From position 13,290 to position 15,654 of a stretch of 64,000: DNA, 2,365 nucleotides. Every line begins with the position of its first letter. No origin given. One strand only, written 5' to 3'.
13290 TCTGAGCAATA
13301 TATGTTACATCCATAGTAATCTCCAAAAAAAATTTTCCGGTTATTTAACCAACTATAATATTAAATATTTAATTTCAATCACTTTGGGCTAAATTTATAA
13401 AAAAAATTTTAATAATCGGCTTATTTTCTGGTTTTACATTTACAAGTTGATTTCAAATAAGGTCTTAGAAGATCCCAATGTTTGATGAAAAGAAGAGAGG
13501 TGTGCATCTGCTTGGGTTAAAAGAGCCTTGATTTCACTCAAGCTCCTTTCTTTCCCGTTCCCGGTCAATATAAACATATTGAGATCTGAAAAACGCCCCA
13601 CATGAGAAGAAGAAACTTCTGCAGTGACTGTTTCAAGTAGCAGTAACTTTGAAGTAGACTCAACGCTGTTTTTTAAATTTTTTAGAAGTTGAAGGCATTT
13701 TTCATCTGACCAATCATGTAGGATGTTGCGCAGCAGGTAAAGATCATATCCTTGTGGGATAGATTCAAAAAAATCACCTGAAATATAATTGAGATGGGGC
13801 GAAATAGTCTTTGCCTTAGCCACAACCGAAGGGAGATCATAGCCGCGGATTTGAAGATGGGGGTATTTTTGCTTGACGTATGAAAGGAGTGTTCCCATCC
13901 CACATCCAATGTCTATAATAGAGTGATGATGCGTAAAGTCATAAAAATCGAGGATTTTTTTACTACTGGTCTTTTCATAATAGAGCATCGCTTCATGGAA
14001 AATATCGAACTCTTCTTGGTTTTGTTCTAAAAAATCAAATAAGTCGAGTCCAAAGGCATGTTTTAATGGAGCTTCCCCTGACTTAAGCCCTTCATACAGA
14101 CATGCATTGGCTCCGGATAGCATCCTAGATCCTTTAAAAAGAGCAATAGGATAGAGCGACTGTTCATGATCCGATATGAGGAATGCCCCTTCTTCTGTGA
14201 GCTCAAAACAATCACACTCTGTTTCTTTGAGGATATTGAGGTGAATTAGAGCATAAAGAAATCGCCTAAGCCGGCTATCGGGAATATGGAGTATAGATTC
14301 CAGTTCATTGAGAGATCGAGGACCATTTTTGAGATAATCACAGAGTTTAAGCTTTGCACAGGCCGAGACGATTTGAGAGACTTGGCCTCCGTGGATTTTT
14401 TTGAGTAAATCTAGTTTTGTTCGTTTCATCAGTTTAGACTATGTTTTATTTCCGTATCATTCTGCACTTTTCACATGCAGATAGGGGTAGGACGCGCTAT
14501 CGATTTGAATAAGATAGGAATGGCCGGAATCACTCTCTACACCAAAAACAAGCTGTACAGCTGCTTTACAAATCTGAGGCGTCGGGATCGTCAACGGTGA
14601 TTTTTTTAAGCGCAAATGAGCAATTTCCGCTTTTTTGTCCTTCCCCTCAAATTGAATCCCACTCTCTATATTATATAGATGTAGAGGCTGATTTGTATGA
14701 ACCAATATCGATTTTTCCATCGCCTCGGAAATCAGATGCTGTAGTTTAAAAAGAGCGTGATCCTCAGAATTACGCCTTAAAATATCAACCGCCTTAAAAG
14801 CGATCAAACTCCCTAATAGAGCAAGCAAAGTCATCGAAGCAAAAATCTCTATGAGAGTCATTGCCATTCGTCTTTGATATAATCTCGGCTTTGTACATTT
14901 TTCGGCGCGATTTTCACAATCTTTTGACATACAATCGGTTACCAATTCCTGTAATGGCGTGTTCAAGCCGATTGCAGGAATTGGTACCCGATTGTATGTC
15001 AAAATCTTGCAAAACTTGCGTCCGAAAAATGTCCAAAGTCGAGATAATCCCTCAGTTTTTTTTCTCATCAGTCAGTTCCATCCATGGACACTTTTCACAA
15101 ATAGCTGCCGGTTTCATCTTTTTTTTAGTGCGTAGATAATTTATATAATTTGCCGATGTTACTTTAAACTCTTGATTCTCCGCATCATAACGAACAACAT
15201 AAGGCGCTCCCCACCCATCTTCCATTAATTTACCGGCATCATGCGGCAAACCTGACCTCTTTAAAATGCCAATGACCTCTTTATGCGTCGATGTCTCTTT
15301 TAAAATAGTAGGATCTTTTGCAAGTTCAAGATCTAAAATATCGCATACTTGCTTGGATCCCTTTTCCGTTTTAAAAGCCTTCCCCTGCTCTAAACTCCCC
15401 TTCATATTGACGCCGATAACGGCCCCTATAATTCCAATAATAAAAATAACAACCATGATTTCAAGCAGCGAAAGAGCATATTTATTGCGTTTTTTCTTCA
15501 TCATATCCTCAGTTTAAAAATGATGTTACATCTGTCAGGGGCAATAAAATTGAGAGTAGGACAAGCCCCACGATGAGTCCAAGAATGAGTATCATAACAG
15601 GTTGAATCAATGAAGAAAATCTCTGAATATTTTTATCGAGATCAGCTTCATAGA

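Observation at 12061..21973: T2SS operon runs, with no convincing terminator, into an O-methyltransferase and three tandem 4-TM paralogues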

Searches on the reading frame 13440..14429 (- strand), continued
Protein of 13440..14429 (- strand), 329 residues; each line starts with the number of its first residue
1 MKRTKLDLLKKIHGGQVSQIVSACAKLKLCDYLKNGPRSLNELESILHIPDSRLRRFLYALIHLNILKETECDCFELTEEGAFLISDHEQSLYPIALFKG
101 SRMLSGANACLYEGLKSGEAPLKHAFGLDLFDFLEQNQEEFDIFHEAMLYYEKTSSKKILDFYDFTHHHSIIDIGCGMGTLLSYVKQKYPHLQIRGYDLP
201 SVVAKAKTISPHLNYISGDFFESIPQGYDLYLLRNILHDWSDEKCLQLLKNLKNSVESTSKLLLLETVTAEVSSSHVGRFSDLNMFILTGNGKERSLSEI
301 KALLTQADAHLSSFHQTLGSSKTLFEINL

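Call 21: find_encoding_contigs(protein=P0006, flank=10000, max_places=1)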
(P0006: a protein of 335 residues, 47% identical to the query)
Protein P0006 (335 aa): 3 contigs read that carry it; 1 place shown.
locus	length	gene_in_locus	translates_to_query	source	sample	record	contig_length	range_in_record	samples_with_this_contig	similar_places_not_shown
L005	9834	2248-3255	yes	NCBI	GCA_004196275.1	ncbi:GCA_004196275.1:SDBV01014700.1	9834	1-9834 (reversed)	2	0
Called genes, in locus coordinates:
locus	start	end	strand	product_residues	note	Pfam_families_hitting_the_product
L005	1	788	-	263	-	PF05448:AXE1 (faint), PF20434:BD-FAE (faint), PF00561:Abhydrolase_1 (faint), PF12146:Hydrolase_4, PF12697:Abhydrolase_6 (faint), PF12146:Hydrolase_4 (weak)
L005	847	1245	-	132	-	-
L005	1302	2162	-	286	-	PF00685:Sulfotransfer_1 (faint)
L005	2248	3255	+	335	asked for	PF08100:Dimerisation, PF25213:HVO_A0261_N (faint), PF00891:Methyltransf_2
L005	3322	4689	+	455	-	-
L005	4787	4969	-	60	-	-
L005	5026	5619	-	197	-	PF01625:PMSR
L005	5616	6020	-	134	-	-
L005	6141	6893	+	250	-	-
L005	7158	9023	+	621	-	PF02771:Acyl-CoA_dh_N, PF02770:Acyl-CoA_dh_M, PF11794:HpaB_N (faint), PF00441:Acyl-CoA_dh_1, PF21343:ACAD9-ACADV_C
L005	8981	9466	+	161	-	PF03061:4HBT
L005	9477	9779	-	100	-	-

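Call 22: find_encoding_contigs(protein=P0008, flank=10000, max_places=1)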
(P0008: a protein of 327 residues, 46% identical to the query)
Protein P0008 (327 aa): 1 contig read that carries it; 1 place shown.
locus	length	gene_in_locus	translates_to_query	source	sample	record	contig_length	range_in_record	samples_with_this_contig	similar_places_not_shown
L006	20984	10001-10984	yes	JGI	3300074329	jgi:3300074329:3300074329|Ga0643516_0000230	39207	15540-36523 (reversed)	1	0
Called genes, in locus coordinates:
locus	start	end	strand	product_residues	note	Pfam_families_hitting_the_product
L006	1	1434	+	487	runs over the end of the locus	PF01204:Trehalase, PF22422:MGH1-like_GH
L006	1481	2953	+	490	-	PF00171:Aldedh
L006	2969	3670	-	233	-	-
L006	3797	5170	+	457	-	-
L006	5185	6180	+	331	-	PF08240:ADH_N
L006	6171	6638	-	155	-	PF03073:TspO_MBR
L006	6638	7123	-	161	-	PF03073:TspO_MBR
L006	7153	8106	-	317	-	PF08240:ADH_N, PF00107:ADH_zinc_N, PF13602:ADH_zinc_N_2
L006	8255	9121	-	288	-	PF00685:Sulfotransfer_1 (faint)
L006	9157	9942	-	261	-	PF06966:DUF1295, PF02544:Steroid_dh, PF04191:PEMT (weak)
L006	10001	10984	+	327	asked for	PF00891:Methyltransf_2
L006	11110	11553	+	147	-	PF08308:PEGA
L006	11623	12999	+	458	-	-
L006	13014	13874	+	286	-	PF12937:F-box-like (faint), PF23598:LRR_14 (weak)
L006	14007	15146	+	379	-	PF23598:LRR_14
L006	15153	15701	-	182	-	PF01625:PMSR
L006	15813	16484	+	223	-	-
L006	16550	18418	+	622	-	PF02771:Acyl-CoA_dh_N, PF02770:Acyl-CoA_dh_M, PF00441:Acyl-CoA_dh_1, PF21343:ACAD9-ACADV_C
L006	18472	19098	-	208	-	-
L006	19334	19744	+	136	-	-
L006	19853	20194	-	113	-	-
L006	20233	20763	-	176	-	PF26330:DUF8085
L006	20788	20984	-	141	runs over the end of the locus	PF00254:FKBP_C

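Call 23: find_encoding_contigs(protein=P0015, flank=10000, max_places=1)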
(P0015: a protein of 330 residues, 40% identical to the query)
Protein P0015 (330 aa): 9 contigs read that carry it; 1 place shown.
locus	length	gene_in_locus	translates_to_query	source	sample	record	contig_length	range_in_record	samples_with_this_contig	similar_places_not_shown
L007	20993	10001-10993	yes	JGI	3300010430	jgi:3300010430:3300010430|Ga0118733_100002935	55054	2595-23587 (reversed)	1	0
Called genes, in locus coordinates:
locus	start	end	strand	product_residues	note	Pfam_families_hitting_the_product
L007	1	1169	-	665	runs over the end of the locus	PF00324:AA_permease, PF03522:SLC12 (faint)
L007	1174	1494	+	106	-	-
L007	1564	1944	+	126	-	-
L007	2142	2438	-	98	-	-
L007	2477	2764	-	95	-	-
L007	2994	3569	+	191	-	PF00265:TK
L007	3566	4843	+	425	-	PF07690:MFS_1, PF13347:MFS_2 (faint), PF00083:Sugar_tr (weak), PF07690:MFS_1, PF12832:MFS_1_like (weak)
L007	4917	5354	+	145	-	-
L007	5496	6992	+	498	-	-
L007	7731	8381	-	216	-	PF00588:SpoU_methylase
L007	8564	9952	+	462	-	PF00083:Sugar_tr, PF07690:MFS_1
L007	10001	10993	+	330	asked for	PF08100:Dimerisation, PF00891:Methyltransf_2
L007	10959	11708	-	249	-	PF06210:DUF1003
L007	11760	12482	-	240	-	PF09825:BPL_N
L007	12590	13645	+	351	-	PF01699:Na_Ca_ex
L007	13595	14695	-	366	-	-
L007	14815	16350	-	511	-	PF00512:HisKA, PF02518:HATPase_c, PF14501:HATPase_c_5 (weak)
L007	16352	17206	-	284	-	PF02517:Rce1-like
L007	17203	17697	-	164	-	-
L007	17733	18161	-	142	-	PF02397:Bac_transf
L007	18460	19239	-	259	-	PF06966:DUF1295, PF02544:Steroid_dh (weak)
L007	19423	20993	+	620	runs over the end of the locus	PF13426:PAS_9 (weak), PF00512:HisKA, PF02518:HATPase_c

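Call 33: find_encoding_contigs(protein=P0005, flank=10000, max_places=1)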
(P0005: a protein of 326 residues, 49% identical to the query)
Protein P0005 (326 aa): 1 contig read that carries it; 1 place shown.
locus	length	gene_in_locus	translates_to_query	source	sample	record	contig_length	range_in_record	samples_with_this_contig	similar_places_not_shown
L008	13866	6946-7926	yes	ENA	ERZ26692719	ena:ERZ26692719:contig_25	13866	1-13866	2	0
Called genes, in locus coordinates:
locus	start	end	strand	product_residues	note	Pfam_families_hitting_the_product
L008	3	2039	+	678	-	?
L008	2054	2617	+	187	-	PF03602:Cons_hypoth95, PF05175:MTS (weak)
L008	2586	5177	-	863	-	PF07661:MORN_2 (faint)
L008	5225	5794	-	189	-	PF00156:Pribosyltran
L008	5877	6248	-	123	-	-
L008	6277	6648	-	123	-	-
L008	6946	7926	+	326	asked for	PF08100:Dimerisation, PF00891:Methyltransf_2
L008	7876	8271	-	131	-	-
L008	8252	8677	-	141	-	-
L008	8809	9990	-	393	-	PF28597:T2SSF_N, PF00482:T2SSF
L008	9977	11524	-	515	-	PF05157:MshEN, PF00437:T2SSE, PF13191:AAA_16 (faint)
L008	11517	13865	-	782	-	?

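Call 41: search_solved_structures(query=window:13440-14429:-, max_evalue=1e-10, show_alignments=1)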
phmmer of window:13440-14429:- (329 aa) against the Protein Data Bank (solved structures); distinct sequences matched with E-value up to 1e-10: 75 (the best 60 are shown).
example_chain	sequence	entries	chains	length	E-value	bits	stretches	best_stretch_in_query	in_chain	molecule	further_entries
4z2y_A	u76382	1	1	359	3.5e-42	147.9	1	11-313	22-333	CalO6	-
6c5b_A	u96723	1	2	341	6e-41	143.8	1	8-307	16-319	Methyltransferase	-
8rdm_A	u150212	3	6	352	9.2e-39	136.6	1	8-307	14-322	DtpM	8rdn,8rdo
9wam_A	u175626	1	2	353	6.9e-33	117.3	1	75-304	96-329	Caffeic acid O-methyltransferase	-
8h3t_A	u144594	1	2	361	1.3e-32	116.4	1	8-317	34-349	AlpH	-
9wiu_A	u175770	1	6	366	4.9e-31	111.3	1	90-307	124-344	O-methyltransferase domain-containing protein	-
7waq_B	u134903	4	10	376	5.2e-31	111.2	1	90-307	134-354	stilbene O-methyltransferase | O-methyltransferase domain-containing protein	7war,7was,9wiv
7vb8_B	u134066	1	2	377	5.3e-31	111.2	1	90-307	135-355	stilbene O-methyltransferase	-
4d7k_A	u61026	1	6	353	9.8e-31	110.3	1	17-315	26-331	SAM-DEPENDENT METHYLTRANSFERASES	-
8bif_A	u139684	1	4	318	4.3e-30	108.1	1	29-309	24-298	methyltransferase Plu4892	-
25yv_A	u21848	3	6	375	5.1e-30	107.9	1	15-307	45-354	SchOMT2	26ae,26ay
9kus_A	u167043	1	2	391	1.3e-29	106.6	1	115-300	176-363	C-Methyltransferase from Rhododendron dauricum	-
3gwz_A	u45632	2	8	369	2.4e-29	105.7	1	14-308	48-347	MmcR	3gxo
5xoh_A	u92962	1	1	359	4.2e-29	104.9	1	91-313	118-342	Bergaptol O-methyltransferase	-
10ee_A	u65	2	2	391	1.1e-27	100.2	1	86-307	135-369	O-methyltransferase 1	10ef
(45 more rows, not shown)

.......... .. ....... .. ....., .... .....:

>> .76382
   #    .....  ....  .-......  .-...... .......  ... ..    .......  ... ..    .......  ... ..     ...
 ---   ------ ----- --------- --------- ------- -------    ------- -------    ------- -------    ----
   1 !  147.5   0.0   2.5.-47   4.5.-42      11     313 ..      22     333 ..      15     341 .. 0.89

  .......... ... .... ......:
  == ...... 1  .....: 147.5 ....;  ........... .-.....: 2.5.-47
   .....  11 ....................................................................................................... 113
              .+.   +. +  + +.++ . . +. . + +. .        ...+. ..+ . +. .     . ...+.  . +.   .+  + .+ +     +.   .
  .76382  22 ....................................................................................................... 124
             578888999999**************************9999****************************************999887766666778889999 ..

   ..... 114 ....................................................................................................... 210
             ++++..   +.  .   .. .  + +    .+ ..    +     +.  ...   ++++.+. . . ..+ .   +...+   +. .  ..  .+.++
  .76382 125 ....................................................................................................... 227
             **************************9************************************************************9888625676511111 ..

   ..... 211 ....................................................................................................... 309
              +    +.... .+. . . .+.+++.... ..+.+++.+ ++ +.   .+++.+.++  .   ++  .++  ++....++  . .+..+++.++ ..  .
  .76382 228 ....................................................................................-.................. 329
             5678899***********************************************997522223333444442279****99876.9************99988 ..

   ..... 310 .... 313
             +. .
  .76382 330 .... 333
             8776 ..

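Call 65: search_protein_families(library=pfam, proteins=[L002:6275-8530:+, L008:5225-5794:-, L002:10968-11423:-, L002:18449-19093:-], max_evalue=0.001)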
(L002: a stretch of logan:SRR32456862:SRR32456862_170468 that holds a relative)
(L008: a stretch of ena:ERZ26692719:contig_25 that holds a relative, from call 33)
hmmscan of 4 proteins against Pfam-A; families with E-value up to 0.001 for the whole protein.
L002:6275-8530:+ (751 aa): 14 families
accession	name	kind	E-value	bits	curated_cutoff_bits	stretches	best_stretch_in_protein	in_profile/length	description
PF01494.25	FAD_binding_3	-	8.6e-37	127.6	22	1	2-316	1-318/349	FAD binding domain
PF00111.32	Fer2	-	6.9e-14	52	21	1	669-741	3-76/77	2Fe-2S iron-sulfur cluster binding domain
PF00175.26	NAD_binding_1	-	4.6e-11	43.8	22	1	520-612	3-106/109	Oxidoreductase NAD-binding domain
PF13450.12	NAD_binding_8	-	8.2e-08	32.8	21.9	1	7-36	1-30/68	NAD(P)-binding Rossmann-like domain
PF01266.30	DAO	-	8.8e-08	32.5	27.9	1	4-35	1-32/353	FAD dependent oxidoreductase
PF08491.16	SE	-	9.2e-08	31.9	20.1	1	239-377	87-224/276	Squalene epoxidase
PF03486.20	HI0933_like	-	3.6e-07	30.3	50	1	4-41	2-39/244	HI0933-like protein Rossmann domain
PF01946.23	Thi4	-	4.9e-07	29.7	26.2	1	1-35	16-51/235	Thi4 family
PF00890.30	FAD_binding_2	-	8.2e-07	29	20.4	1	4-36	1-33/414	FAD binding domain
PF07992.20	Pyr_redox_2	-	2e-05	24.6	26.1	1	4-35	2-33/291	Pyridine nucleotide-disulphide oxidoreductase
PF12831.13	FAD_oxidored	-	2.3e-05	24.3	27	1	4-36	1-33/416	FAD dependent oxidoreductase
PF05834.18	Lycopene_cycl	-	0.0002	21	23.4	1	4-37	1-36/380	Lycopene cyclase protein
PF08030.17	NAD_binding_6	-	0.00028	21.4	22.2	0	516-652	4-125/156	Ferric reductase NAD binding domain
PF01134.28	GIDA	-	0.0005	19.7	22.1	0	4-33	1-30/391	Glucose inhibited division protein A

L008:5225-5794:- (189 aa): 2 families
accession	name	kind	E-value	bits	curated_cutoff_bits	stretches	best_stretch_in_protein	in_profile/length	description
PF00156.33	Pribosyltran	-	4.9e-18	65.4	26.3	1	47-167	8-125/158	Phosphoribosyl transferase domain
PF14681.12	UPRTase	-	0.00015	21.7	27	1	128-179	119-170/206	Uracil phosphoribosyltransferase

L002:10968-11423:- (151 aa): 1 family
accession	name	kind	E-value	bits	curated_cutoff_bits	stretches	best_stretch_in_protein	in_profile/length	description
PF07963.17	N_methyl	-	0.00071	19.5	21.2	1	14-36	4-26/27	Prokaryotic N-terminal methylation motif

L002:18449-19093:- (214 aa): 0 families

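Call 72: find_encoding_contigs(protein=P0007, flank=8000, max_places=1)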
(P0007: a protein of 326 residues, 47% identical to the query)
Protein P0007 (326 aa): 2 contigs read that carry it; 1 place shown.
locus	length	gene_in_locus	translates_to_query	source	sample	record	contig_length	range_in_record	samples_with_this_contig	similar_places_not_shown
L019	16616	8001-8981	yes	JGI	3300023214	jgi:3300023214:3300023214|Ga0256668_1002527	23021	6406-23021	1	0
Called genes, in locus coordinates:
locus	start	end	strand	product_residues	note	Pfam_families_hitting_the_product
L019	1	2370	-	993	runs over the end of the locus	PF00617:RasGEF (faint)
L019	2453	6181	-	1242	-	PF05378:Hydant_A_N, PF01968:Hydantoinase_A, PF19278:Hydant_A_C (faint), PF02538:Hydantoinase_B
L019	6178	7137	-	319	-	PF08240:ADH_N, PF00107:ADH_zinc_N, PF13602:ADH_zinc_N_2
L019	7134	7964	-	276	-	PF00685:Sulfotransfer_1 (weak)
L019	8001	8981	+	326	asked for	PF08100:Dimerisation, PF00891:Methyltransf_2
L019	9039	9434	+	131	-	PF02675:AdoMet_dc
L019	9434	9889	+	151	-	PF02675:AdoMet_dc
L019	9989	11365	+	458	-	-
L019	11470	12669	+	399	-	PF22660:RS_preATP-grasp-like, PF02786:CPSase_L_D2 (weak), PF02222:ATP-grasp, PF07478:Dala_Dala_lig_C (weak), PF21244:PurT_C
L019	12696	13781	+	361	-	-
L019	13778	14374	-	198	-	PF01625:PMSR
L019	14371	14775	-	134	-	-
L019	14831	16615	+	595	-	?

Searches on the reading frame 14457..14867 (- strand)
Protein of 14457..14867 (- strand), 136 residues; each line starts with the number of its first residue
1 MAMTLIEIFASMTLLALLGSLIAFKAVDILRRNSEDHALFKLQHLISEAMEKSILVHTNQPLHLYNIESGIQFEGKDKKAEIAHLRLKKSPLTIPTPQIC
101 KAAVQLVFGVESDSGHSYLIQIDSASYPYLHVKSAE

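Call 7: search_protein_families(library=ncbifam, proteins=[window:14457-14867:-], max_evalue=0.01)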
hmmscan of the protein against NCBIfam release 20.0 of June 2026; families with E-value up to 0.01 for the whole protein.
window:14457-14867:- (136 aa): 1 family
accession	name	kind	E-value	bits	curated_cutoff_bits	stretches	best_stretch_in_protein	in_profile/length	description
NF040982.1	ComGD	equivalog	0.0011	19.4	70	1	2-95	3-90/139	competence type IV pilus minor pilin ComGD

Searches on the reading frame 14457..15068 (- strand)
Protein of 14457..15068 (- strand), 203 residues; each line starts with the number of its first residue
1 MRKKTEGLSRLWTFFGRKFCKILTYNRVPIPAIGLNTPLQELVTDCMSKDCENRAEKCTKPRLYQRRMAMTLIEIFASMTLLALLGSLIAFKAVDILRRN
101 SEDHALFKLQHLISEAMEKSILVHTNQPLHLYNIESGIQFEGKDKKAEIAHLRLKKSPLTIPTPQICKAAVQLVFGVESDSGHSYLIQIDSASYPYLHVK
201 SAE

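Call 3: search_protein_families(library=pfam, proteins=[window:14457-15068:-], max_evalue=0.1)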
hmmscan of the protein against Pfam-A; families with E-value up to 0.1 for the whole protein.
window:14457-15068:- (203 aa): 1 family
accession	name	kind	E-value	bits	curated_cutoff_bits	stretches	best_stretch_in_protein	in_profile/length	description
PF12911.12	OppC_N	-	0.086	13.2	23.9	0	62-90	9-37/53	N-terminal TM domain of oligopeptide transport permease C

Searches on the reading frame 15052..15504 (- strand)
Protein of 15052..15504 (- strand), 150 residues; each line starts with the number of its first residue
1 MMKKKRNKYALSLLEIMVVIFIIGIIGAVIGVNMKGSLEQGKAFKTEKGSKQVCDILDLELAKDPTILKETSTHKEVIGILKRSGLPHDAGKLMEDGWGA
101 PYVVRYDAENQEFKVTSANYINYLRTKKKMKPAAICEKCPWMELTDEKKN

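Call 3: search_protein_families(library=pfam, proteins=[window:15052-15504:-], max_evalue=0.1)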
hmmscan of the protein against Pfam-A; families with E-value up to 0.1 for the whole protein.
window:15052-15504:- (150 aa): 2 families
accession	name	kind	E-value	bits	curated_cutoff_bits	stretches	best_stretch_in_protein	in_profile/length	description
PF07963.17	N_methyl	-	6.8e-05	22.7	21.2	1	6-30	2-26/27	Prokaryotic N-terminal methylation motif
PF10161.14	DDDD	-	0.064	13.4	27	0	5-44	28-67/76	Putative mitochondrial precursor protein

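Call 7: search_protein_families(library=ncbifam, proteins=[window:15052-15504:-], max_evalue=0.01)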
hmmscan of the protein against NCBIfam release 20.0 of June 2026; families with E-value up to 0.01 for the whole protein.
window:15052-15504:- (150 aa): 2 families
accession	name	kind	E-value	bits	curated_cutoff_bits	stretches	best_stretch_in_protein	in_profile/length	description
TIGR01710.1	typeII_sec_gspG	equivalog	5.5e-08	32.9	88.85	1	12-117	4-114/134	type II secretion system major pseudopilin GspG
TIGR01708.2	typeII_sec_gspH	equivalog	0.0002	21.4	80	1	12-42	5-35/169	type II secretion system minor pseudopilin GspH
